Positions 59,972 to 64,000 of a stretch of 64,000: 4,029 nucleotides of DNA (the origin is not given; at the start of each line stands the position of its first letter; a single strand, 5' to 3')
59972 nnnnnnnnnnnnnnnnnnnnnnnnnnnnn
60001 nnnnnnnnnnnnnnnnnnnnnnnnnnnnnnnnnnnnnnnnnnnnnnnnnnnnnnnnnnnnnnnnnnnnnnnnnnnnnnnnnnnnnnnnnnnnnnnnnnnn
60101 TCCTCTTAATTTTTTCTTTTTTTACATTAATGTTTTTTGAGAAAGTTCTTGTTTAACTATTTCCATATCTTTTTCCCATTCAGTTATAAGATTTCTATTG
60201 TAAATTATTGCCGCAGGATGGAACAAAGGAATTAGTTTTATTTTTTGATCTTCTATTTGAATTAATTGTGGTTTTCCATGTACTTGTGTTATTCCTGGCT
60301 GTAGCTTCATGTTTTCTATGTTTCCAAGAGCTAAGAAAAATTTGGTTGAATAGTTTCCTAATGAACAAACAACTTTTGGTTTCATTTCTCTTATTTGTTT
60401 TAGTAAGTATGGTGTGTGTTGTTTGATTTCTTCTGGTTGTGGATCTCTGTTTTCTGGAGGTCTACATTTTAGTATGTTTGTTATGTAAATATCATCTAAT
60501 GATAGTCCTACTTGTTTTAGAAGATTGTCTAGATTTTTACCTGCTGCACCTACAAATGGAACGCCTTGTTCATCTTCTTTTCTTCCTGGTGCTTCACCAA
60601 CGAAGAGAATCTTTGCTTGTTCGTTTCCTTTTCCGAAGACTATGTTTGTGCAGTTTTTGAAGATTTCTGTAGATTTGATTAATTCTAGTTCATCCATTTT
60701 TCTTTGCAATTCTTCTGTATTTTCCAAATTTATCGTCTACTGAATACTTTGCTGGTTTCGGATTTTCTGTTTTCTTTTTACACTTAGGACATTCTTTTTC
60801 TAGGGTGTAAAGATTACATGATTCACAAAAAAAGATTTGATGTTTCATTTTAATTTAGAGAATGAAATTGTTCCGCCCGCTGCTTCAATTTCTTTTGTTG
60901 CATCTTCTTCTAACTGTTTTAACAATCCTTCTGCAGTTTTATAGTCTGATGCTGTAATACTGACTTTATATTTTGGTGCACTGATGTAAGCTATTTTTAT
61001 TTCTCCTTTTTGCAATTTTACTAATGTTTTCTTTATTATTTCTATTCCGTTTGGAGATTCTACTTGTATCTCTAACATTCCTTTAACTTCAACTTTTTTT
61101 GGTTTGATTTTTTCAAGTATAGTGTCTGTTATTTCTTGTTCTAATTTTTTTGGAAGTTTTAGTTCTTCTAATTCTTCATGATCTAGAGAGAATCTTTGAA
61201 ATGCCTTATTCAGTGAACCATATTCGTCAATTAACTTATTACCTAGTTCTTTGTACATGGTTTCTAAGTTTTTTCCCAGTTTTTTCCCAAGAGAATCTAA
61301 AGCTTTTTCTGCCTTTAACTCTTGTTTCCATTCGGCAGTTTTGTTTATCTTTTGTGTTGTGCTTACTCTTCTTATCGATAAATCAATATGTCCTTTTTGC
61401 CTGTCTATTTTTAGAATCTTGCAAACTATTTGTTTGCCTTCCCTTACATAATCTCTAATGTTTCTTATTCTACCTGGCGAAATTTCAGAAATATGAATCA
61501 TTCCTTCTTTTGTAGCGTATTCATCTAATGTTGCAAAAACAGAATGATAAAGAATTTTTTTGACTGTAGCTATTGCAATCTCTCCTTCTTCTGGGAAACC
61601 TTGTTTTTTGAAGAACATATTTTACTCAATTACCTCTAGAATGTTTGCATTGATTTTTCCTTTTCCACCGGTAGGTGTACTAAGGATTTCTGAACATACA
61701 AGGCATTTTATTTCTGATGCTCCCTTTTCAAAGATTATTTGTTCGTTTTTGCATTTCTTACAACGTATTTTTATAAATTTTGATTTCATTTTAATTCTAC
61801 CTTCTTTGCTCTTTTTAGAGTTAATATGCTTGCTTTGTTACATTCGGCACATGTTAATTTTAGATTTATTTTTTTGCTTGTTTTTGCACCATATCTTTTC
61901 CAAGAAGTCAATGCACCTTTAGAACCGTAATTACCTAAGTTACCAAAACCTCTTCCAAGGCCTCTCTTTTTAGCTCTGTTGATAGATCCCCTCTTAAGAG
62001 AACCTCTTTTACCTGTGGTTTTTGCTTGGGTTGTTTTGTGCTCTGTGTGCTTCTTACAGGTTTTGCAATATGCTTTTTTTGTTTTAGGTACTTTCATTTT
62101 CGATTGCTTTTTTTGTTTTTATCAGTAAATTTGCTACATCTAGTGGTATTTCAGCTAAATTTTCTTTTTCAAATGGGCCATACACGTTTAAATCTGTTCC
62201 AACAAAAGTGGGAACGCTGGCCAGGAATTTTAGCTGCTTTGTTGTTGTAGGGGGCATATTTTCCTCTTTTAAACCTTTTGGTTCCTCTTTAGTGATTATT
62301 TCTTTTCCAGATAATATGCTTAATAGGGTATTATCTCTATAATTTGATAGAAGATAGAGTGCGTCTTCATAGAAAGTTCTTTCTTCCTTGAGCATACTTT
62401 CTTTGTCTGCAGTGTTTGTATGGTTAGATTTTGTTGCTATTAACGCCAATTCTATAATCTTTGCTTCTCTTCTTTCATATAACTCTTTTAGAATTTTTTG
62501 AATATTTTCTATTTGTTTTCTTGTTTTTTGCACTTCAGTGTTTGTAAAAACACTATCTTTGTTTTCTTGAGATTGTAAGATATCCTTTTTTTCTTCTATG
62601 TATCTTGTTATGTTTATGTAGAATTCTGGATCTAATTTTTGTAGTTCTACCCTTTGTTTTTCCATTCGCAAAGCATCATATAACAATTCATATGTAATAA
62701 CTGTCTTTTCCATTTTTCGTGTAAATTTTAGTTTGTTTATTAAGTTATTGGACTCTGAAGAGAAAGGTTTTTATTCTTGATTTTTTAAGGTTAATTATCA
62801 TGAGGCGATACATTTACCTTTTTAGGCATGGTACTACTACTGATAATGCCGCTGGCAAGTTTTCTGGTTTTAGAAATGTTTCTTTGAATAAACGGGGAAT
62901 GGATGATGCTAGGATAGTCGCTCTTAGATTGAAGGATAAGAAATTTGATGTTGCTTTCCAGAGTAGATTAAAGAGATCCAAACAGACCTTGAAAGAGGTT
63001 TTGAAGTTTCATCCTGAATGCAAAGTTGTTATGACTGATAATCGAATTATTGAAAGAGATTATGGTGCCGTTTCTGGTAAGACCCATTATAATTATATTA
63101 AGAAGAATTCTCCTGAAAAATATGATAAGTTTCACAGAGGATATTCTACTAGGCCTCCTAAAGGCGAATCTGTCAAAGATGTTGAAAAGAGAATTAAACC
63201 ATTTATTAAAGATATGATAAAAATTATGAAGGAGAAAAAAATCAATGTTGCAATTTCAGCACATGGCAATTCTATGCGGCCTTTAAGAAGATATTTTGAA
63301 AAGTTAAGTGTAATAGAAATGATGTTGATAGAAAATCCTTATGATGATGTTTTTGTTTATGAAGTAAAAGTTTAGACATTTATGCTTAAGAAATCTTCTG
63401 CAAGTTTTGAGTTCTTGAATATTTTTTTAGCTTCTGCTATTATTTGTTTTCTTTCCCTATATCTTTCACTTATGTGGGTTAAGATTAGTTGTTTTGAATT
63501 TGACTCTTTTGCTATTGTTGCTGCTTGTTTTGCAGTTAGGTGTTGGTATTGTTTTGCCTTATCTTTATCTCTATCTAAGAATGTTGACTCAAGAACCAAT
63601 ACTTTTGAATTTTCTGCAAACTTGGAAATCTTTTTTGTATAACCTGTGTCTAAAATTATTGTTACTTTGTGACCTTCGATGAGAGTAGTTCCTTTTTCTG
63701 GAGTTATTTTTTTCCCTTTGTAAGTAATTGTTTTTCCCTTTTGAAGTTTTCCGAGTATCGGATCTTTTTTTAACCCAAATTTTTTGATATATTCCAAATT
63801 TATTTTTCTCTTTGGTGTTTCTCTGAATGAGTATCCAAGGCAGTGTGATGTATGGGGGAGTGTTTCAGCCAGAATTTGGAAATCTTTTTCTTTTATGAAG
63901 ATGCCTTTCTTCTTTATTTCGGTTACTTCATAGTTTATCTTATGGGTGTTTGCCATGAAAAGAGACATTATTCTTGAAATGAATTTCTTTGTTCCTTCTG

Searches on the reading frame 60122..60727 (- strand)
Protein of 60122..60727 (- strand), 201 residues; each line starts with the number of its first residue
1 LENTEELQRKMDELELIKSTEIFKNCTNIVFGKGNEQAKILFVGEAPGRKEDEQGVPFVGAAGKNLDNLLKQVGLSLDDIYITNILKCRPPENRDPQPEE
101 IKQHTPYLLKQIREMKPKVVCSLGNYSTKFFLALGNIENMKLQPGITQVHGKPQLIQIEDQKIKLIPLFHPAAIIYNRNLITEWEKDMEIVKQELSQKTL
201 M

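Call 79: search_protein_families(library=pfam, proteins=[window:60122-60727:-], max_evalue=0.001)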
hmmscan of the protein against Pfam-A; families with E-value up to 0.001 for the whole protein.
window:60122-60727:- (201 aa): 1 family
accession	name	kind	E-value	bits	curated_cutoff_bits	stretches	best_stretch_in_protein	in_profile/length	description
PF03167.25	UDG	-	1.2e-37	129.5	24.3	1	31-186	1-133/141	Uracil DNA glycosylase superfamily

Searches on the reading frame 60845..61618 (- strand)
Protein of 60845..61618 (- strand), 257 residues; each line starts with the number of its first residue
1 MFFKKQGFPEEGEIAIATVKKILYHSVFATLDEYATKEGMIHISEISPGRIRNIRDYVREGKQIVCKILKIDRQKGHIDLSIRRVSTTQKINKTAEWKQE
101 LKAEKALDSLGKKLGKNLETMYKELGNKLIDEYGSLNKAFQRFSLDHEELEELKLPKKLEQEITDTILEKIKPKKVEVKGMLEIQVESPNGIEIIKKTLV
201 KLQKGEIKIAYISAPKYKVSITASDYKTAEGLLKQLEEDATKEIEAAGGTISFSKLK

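Call 79: search_protein_families(library=pfam, proteins=[window:60845-61618:-], max_evalue=0.001)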
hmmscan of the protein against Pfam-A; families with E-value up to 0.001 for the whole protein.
window:60845-61618:- (257 aa): 2 families
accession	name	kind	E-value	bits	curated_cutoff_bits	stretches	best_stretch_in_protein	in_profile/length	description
PF07541.17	EIF_2_alpha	-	4.9e-24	85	22.8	1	121-226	1-114/114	Eukaryotic translation initiation factor 2 alpha subunit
PF00575.29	S1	-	2.5e-10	41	22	1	9-83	2-74/74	S1 RNA binding domain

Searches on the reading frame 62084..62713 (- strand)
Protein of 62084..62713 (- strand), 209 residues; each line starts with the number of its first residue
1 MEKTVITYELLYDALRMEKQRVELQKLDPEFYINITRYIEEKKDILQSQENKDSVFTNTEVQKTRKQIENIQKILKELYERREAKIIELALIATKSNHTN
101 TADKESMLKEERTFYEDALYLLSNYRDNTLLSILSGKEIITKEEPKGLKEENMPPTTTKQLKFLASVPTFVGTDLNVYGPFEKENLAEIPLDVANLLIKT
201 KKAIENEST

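Call 79: search_protein_families(library=pfam, proteins=[window:62084-62713:-], max_evalue=0.001)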
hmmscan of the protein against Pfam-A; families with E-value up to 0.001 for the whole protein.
window:62084-62713:- (209 aa): 1 family
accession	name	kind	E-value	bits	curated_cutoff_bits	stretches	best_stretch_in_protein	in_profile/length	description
PF22090.1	Gins51_C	-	8.8e-12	45.1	27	1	161-204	3-46/48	Gins51, C-terminal domain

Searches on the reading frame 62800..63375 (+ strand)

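Call 79: search_protein_families(library=pfam, proteins=[window:62800-63375:+], max_evalue=0.001)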
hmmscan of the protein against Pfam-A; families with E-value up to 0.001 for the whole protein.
window:62800-63375:+ (191 aa): 1 family
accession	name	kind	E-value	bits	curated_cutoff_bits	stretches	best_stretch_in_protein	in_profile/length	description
PF00300.27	His_Phos_1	-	4.9e-34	118.1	21.7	1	5-177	1-169/194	Histidine phosphatase superfamily (branch 1)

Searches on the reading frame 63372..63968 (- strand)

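Call 79: search_protein_families(library=pfam, proteins=[window:63372-63968:-], max_evalue=0.001)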
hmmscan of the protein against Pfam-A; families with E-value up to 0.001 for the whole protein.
window:63372-63968:- (198 aa): 1 family
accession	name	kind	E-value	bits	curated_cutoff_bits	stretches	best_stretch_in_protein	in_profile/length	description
PF12706.13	Lactamase_B_2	-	8.7e-06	25.9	27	1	98-166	133-200/200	Beta-lactamase superfamily domain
